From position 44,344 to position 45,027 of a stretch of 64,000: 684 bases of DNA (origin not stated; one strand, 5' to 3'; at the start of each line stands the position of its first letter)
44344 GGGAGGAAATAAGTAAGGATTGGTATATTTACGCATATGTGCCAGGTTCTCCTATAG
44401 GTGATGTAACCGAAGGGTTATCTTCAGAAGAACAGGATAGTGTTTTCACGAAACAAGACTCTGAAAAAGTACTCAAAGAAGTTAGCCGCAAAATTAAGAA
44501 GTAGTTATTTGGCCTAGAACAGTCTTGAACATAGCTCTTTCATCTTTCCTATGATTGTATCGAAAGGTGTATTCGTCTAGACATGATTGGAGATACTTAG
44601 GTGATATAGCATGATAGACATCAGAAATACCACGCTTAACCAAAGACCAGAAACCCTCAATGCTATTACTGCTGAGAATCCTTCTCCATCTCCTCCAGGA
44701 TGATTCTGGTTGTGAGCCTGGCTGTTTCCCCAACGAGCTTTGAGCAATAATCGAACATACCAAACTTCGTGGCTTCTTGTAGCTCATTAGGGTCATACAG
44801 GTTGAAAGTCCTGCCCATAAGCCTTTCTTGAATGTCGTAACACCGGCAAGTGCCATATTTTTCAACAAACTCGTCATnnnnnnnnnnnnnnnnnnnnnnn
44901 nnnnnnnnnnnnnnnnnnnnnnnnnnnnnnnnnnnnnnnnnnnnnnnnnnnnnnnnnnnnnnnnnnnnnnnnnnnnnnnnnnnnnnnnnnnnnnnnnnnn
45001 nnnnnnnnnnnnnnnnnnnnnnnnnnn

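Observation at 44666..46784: HpaB/4-BUDH-family flavoenzyme and a C_GCAxxG_C_C protein co-oriented downstream of the oxygen-sensitive GRE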

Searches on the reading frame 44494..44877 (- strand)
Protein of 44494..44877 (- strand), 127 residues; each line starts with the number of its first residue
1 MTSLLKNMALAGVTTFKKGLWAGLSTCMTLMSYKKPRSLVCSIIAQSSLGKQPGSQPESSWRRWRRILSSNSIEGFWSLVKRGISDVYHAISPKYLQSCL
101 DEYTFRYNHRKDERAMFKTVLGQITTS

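Call 4: search_protein_families(library=pfam, proteins=[window:44494-44877:-], max_evalue=0.01)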
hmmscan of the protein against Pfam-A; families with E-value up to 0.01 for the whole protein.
window:44494-44877:- (127 aa): 1 family
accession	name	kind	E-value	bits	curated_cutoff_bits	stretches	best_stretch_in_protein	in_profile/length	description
PF12762.13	DDE_Tnp_IS1595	-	2.6e-09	37.7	27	1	68-108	113-153/153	ISXO2-like transposase domain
